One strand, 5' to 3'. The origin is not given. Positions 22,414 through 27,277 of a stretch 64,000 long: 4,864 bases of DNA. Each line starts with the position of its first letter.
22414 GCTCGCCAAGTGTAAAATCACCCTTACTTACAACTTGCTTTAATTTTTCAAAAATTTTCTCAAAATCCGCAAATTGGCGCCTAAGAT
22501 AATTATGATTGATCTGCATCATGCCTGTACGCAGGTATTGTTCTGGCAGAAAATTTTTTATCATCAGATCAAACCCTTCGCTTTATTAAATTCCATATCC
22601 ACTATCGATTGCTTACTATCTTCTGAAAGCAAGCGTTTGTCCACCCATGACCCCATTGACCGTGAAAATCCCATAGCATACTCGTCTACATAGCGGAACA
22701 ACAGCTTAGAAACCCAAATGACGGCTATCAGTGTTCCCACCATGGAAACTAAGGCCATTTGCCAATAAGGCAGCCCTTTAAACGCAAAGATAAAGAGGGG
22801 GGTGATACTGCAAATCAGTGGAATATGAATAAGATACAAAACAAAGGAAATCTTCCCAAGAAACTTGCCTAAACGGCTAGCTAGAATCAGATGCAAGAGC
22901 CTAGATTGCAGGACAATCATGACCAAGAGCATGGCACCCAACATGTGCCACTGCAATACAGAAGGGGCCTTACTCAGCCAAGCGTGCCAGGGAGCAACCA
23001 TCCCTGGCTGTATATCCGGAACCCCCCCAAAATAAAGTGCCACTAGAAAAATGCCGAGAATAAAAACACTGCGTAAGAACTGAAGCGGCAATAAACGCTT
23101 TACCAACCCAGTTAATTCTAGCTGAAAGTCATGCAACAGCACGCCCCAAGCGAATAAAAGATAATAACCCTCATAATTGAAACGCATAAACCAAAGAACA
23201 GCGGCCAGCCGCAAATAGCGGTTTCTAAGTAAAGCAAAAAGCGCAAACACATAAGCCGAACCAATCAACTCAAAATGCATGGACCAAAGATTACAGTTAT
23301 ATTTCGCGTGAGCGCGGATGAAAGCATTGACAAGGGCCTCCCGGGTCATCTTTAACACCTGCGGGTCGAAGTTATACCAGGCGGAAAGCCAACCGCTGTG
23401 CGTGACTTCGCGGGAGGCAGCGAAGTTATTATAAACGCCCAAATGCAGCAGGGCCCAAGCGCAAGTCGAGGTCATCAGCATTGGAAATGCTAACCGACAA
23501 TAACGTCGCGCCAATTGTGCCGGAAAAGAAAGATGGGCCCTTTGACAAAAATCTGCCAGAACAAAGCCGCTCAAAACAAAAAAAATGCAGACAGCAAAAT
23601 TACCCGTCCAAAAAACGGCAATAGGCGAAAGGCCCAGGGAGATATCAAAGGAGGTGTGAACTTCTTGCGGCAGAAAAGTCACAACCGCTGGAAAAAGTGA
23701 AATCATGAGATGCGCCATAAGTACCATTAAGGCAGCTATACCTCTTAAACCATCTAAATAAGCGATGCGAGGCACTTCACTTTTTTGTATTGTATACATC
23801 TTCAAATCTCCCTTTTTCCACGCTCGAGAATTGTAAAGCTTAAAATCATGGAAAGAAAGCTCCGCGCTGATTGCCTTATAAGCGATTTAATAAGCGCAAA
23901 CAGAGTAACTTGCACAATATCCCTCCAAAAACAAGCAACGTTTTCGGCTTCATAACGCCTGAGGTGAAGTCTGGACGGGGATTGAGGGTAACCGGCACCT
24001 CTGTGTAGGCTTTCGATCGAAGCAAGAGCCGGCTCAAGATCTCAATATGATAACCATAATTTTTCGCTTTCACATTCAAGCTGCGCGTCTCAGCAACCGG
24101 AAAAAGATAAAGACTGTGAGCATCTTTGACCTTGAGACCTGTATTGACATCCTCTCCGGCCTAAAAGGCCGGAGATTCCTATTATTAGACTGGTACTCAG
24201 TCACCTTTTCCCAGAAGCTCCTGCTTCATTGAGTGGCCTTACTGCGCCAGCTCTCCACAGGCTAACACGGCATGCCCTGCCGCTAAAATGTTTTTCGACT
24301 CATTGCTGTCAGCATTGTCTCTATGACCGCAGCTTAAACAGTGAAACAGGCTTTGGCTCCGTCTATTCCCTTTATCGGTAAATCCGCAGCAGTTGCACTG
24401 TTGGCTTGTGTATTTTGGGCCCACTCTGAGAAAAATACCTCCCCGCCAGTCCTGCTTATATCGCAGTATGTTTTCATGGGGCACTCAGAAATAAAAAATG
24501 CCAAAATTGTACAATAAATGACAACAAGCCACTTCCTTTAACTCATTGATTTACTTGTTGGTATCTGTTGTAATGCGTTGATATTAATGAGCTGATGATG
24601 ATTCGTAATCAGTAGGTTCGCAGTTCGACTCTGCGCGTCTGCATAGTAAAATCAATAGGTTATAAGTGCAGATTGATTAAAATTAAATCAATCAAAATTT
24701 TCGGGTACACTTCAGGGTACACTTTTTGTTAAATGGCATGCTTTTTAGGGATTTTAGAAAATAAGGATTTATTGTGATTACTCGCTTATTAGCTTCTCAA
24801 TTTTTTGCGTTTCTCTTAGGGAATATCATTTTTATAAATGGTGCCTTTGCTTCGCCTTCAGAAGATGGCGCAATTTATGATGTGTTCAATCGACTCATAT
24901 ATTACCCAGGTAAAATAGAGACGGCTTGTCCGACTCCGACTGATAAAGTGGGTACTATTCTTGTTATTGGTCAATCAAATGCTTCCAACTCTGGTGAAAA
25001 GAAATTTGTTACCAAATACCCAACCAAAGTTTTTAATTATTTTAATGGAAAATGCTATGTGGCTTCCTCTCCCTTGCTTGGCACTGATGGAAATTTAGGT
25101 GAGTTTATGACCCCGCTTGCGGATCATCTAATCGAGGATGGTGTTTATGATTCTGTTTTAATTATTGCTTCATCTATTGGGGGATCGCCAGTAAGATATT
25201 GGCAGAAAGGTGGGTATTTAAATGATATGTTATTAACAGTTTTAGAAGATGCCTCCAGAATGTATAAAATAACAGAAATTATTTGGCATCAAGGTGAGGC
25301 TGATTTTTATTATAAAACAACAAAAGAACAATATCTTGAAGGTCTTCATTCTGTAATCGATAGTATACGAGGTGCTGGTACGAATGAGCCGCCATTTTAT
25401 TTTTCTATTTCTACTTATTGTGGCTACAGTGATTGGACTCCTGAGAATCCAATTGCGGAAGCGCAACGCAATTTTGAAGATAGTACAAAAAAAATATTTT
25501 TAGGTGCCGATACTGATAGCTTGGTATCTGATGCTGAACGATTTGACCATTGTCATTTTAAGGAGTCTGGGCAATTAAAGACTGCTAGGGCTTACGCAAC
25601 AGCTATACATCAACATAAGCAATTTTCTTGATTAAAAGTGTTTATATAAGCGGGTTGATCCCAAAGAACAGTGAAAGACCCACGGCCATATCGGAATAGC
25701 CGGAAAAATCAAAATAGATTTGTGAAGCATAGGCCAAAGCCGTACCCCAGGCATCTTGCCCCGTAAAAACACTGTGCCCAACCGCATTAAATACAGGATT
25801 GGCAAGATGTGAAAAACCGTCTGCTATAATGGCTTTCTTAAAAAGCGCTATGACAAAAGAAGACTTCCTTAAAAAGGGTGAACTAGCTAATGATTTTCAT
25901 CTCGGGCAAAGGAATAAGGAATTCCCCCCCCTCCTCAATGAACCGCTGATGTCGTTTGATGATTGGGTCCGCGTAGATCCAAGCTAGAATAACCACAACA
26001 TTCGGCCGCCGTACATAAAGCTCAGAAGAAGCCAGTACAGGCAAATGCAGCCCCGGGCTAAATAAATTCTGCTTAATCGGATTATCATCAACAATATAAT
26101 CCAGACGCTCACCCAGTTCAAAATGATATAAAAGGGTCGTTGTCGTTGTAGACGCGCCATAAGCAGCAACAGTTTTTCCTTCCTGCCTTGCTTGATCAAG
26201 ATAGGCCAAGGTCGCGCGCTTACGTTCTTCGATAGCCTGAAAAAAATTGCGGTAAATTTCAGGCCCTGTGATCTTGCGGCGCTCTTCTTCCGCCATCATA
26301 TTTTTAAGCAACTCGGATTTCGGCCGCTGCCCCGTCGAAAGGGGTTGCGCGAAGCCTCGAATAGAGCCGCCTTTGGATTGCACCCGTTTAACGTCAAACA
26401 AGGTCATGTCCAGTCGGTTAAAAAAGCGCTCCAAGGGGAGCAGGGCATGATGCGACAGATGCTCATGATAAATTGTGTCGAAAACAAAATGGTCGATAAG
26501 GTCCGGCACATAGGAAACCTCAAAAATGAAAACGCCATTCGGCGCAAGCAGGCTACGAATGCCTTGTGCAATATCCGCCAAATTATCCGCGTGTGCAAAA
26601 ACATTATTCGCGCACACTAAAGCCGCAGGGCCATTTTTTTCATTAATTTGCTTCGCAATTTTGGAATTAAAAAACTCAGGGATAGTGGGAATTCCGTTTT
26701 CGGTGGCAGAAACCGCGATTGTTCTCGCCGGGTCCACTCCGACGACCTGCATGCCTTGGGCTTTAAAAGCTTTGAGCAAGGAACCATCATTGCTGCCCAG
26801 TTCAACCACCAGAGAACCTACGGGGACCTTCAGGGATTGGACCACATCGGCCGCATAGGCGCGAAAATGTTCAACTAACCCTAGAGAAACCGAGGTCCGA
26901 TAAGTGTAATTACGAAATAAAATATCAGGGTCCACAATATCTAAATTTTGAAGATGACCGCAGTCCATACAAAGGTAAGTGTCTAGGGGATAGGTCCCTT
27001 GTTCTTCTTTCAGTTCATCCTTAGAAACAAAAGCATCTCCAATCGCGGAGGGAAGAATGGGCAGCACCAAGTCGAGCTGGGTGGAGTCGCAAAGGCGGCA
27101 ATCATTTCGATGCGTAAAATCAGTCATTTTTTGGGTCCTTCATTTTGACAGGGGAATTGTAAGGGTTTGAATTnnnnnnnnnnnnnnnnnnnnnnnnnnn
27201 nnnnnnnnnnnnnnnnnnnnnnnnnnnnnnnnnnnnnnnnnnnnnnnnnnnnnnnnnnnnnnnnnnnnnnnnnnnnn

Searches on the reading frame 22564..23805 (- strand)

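Call 13: search_protein_families(library=pfam, proteins=[window:22564-23805:-])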
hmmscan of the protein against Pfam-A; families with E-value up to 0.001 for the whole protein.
window:22564-23805:- (413 aa): 1 family
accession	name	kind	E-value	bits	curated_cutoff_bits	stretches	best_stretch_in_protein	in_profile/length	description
PF01757.29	Acyl_transf_3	-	1.2e-18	67.7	31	1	14-365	1-324/326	Acyltransferase domain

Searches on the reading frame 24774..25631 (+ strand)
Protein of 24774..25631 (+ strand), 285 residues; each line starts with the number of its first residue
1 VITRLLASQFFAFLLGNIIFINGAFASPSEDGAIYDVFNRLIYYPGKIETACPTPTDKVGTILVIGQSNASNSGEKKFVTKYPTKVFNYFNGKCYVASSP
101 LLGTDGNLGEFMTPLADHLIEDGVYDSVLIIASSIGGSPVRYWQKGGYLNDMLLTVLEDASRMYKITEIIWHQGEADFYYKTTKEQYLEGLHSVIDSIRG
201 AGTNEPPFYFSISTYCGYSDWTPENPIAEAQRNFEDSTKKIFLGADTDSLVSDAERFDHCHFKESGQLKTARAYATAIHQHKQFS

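Call 13: search_protein_families(library=pfam, proteins=[window:24774-25631:+])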
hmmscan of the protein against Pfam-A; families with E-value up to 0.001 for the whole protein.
window:24774-25631:+ (285 aa): 1 family
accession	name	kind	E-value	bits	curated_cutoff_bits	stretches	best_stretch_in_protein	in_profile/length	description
PF03629.24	SASA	-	7.5e-14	52.3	24.8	1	63-278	6-224/226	Carbohydrate esterase, sialic acid-specific acetylesterase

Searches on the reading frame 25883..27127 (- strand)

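Call 13: search_protein_families(library=pfam, proteins=[window:25883-27127:-])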
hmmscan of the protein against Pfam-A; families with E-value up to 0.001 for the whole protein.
window:25883-27127:- (414 aa): 5 families
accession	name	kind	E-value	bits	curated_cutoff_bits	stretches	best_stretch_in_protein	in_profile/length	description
PF08484.17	Methyltransf_14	-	1.1e-46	159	23.5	1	251-408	2-160/160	C-methyltransferase C-terminal domain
PF08421.16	Methyltransf_13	-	5.4e-16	59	31.3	1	10-71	1-62/62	Putative zinc binding domain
PF13489.12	Methyltransf_23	-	4.6e-13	49.7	27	1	91-238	8-156/164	Methyltransferase domain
PF08242.18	Methyltransf_12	-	2.3e-09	38.3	30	1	108-200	1-98/98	Methyltransferase domain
PF08241.18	Methyltransf_11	-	3.4e-07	31.3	21.2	1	109-202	2-95/95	Methyltransferase domain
